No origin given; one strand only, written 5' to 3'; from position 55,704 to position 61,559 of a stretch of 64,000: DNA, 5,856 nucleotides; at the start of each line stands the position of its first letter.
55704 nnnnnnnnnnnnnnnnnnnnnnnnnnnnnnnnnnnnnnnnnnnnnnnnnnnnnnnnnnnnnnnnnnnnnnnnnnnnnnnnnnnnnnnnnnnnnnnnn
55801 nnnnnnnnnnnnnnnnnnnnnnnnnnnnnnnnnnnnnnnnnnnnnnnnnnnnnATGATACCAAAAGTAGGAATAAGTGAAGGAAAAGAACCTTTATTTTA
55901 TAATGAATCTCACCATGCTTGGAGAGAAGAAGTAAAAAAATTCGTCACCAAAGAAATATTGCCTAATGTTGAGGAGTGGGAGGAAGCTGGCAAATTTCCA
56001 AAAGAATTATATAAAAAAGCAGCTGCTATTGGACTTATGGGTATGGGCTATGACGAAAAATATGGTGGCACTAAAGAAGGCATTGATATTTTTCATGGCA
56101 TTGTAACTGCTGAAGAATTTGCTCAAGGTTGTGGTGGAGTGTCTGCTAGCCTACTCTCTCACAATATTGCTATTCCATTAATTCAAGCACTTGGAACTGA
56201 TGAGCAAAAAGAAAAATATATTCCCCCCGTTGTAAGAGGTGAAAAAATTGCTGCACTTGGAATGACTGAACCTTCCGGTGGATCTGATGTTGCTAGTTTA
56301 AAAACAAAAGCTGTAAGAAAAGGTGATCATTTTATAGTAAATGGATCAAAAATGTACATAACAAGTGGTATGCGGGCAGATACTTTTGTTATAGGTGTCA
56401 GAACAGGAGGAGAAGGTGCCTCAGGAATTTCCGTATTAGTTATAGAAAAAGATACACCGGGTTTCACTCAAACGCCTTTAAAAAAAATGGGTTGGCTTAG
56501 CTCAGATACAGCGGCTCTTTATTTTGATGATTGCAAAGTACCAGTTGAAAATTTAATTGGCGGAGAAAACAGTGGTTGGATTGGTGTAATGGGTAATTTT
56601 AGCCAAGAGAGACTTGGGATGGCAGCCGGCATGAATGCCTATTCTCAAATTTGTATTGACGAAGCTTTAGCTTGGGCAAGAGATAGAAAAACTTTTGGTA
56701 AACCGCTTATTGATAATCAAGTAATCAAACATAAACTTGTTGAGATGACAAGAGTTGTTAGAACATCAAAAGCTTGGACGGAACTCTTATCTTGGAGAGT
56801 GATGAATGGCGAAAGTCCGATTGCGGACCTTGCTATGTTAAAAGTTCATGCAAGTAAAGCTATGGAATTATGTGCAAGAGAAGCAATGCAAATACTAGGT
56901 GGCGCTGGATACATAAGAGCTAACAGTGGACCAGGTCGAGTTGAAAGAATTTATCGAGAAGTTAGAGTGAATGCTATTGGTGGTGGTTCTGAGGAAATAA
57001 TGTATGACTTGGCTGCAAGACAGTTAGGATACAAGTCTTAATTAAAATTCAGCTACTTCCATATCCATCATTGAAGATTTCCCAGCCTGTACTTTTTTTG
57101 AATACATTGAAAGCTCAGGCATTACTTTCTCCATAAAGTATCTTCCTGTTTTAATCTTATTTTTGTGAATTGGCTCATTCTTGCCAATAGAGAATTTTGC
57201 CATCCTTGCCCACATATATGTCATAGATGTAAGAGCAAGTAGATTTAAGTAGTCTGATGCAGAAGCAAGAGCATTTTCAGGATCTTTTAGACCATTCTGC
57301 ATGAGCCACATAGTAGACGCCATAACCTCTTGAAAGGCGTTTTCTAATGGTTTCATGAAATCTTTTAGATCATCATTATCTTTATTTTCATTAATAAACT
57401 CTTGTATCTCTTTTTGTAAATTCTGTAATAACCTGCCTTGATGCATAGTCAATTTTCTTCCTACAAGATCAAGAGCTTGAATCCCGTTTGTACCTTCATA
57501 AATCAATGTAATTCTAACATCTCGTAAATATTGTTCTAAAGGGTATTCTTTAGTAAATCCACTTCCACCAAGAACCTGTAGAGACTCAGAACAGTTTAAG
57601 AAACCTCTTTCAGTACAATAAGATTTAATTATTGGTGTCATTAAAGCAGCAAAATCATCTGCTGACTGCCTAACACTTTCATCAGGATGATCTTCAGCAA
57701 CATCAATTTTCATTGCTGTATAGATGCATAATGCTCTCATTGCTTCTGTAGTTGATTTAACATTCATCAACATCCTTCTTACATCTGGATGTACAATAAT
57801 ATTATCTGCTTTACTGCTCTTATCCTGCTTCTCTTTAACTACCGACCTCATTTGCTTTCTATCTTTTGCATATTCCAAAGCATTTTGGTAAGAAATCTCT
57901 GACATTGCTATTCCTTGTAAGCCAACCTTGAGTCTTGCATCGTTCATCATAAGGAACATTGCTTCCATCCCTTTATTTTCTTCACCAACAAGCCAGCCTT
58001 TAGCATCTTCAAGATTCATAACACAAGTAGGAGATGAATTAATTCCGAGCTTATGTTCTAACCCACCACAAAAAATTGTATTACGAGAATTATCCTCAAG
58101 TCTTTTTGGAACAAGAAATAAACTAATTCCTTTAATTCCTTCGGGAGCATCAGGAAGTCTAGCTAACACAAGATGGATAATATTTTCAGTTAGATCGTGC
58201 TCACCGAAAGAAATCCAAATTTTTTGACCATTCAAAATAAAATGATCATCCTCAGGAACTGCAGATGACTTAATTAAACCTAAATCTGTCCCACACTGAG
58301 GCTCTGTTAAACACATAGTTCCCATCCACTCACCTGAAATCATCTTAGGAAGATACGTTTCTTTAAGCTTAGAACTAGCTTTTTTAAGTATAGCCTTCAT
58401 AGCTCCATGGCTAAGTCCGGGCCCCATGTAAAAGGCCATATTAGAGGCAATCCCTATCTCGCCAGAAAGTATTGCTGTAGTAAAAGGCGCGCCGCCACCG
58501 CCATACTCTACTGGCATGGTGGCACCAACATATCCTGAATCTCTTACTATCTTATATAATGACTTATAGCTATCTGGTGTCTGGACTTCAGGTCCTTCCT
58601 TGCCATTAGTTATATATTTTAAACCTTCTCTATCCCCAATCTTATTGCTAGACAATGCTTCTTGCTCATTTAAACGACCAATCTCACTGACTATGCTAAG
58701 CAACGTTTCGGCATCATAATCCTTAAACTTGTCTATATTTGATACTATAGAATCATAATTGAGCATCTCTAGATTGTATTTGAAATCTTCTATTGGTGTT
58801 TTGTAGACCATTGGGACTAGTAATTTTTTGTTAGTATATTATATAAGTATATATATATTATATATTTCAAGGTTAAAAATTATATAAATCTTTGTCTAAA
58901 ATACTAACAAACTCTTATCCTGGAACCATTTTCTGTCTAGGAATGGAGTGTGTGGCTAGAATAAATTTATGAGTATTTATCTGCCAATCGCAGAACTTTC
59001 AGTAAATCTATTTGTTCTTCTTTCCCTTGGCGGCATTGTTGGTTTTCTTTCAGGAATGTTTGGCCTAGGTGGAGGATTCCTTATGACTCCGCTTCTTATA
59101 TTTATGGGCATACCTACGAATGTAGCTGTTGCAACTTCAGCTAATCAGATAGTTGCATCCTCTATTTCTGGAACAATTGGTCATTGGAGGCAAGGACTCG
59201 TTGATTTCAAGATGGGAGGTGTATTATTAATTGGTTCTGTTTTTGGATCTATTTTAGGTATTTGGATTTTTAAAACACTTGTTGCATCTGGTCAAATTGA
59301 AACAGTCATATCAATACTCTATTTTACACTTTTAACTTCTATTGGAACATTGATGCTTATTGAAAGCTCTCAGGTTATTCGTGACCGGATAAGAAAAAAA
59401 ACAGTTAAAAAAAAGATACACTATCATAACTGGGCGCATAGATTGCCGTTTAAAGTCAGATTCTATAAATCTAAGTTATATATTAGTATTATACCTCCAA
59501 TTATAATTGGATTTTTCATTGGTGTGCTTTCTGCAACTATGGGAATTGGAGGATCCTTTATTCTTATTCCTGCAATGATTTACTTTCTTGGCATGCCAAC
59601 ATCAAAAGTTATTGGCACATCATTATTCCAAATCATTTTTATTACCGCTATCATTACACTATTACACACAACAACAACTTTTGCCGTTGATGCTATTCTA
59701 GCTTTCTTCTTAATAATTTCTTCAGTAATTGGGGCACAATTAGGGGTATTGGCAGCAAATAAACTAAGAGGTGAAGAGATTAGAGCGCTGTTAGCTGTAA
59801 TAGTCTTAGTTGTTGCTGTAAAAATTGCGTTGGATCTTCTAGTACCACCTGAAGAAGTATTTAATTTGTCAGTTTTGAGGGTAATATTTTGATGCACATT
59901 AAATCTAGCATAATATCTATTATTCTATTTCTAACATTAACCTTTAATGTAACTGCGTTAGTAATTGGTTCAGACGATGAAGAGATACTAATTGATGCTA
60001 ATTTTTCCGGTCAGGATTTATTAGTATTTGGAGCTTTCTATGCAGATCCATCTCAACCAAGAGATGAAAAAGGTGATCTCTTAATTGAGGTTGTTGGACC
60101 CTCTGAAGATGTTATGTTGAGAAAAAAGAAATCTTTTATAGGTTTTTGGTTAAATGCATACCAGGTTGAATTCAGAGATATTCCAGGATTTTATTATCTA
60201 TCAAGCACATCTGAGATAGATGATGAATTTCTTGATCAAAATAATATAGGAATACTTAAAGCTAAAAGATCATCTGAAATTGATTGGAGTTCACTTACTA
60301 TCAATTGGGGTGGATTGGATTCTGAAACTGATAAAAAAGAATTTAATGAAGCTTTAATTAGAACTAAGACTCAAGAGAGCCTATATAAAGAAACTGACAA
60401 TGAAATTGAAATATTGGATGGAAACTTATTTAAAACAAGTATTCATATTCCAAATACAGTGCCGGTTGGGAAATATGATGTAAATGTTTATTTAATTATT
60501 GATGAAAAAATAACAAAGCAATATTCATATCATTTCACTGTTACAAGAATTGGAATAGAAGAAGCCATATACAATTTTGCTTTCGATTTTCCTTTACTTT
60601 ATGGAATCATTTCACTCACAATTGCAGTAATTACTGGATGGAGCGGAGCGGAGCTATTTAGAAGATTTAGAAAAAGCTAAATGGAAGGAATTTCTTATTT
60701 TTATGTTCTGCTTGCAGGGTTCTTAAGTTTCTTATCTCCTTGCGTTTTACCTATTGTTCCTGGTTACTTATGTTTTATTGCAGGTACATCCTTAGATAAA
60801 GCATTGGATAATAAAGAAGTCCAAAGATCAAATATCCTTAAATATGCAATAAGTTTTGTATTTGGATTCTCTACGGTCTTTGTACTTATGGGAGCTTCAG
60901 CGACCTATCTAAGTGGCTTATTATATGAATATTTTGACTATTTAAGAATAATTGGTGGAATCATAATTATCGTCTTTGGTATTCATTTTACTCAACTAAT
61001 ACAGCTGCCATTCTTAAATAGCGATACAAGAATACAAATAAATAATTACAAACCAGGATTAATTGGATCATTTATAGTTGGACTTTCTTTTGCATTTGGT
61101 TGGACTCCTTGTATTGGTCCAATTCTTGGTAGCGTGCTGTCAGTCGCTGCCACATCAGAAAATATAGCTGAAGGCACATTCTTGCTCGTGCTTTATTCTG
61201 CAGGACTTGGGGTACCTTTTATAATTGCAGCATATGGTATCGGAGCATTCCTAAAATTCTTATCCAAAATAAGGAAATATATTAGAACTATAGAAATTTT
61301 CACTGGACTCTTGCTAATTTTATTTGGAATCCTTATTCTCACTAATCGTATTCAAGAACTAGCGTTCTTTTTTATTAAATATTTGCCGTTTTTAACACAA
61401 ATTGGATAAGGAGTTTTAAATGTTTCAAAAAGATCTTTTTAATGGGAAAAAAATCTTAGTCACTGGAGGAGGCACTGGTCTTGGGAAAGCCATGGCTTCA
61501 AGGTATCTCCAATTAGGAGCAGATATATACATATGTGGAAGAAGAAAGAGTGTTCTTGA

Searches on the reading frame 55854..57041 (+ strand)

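Call 42: search_protein_families(library=pfam, max_evalue=0.00001, proteins=[window:55854-57041:+])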
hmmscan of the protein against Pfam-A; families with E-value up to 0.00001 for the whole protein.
window:55854-57041:+ (395 aa): 4 families
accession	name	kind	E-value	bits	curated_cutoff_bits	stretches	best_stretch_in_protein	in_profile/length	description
PF00441.29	Acyl-CoA_dh_1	-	4.3e-40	137.7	22.4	1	239-391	1-149/150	Acyl-CoA dehydrogenase, C-terminal domain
PF02771.21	Acyl-CoA_dh_N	-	6.6e-32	110.7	22.9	1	18-130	2-113/113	Acyl-CoA dehydrogenase, N-terminal domain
PF02770.24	Acyl-CoA_dh_M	-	1.6e-22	79.9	33.3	1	134-227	1-97/97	Acyl-CoA dehydrogenase, middle domain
PF08028.16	Acyl-CoA_dh_2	-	1.2e-06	29.3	22.7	1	266-373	13-126/134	Acyl-CoA dehydrogenase, C-terminal domain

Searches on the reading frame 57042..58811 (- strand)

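Call 80: search_protein_families(library=pfam, max_evalue=0.00001, proteins=[window:57042-58811:-])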
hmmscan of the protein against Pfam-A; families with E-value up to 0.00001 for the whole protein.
window:57042-58811:- (589 aa): 5 families
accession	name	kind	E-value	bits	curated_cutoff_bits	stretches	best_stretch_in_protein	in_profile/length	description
PF12806.12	Acyl-CoA_dh_C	-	5.4e-28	98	30.3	1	467-584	3-123/124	Acetyl-CoA dehydrogenase C-terminal like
PF00441.29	Acyl-CoA_dh_1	-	2.2e-21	77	22.4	1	279-449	1-145/150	Acyl-CoA dehydrogenase, C-terminal domain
PF02770.24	Acyl-CoA_dh_M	-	2.5e-14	53.7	33.3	1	166-269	2-96/97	Acyl-CoA dehydrogenase, middle domain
PF02771.21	Acyl-CoA_dh_N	-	9e-10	39.4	22.9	1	83-161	34-113/113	Acyl-CoA dehydrogenase, N-terminal domain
PF22924.1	ACOX_C_alpha1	-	5.8e-06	26.7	27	0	292-444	7-159/169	Acyl-CoA oxidase, C-alpha1 domain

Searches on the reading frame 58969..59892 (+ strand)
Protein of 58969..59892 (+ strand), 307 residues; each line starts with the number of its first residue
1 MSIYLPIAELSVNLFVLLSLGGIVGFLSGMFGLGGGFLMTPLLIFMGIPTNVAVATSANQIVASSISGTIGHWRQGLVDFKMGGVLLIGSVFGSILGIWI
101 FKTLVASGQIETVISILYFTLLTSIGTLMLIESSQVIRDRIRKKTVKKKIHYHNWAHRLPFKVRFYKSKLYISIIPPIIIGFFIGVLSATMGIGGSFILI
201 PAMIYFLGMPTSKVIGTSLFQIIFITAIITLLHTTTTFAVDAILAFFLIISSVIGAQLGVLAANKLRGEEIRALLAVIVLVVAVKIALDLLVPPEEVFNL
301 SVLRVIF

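Call 80: search_protein_families(library=pfam, max_evalue=0.00001, proteins=[window:58969-59892:+])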
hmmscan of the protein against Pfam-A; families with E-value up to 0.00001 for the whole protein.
window:58969-59892:+ (307 aa): 1 family
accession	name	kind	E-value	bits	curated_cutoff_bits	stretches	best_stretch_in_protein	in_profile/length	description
PF01925.25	TauE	-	9.4e-51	173.2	32.6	1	18-285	2-236/237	Sulfite exporter TauE/SafE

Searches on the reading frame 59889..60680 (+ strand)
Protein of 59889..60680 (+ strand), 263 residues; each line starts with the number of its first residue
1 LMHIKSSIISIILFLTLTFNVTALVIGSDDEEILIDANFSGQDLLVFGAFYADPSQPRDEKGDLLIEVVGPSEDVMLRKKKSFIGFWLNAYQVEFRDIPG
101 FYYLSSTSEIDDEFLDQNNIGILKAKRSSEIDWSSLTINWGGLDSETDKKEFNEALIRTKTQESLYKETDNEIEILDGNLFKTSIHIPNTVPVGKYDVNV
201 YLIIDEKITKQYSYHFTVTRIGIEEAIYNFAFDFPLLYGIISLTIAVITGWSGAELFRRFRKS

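Call 80: search_protein_families(library=pfam, max_evalue=0.00001, proteins=[window:59889-60680:+])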
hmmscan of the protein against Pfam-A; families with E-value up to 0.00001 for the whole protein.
window:59889-60680:+ (263 aa): 1 family
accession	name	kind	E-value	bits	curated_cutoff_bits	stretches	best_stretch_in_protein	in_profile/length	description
PF09608.15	Alph_Pro_TM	-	1.3e-57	195.6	24.5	1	24-259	2-227/227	Putative transmembrane protein (Alph_Pro_TM)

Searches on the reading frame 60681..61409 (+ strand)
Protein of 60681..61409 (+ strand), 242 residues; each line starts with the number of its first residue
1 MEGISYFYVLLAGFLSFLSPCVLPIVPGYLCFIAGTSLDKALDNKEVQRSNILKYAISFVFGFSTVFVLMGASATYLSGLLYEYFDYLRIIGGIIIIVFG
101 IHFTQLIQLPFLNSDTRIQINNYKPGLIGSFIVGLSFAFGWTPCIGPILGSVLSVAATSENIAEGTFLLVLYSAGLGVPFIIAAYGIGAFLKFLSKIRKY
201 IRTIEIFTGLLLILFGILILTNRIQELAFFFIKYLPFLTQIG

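Call 80: search_protein_families(library=pfam, max_evalue=0.00001, proteins=[window:60681-61409:+])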
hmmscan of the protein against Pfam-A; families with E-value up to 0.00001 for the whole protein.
window:60681-61409:+ (242 aa): 1 family
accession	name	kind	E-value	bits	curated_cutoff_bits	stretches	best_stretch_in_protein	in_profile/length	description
PF02683.22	DsbD_TM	-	9.7e-17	61.4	27.1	1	8-221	7-216/219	Cytochrome C biogenesis protein transmembrane domain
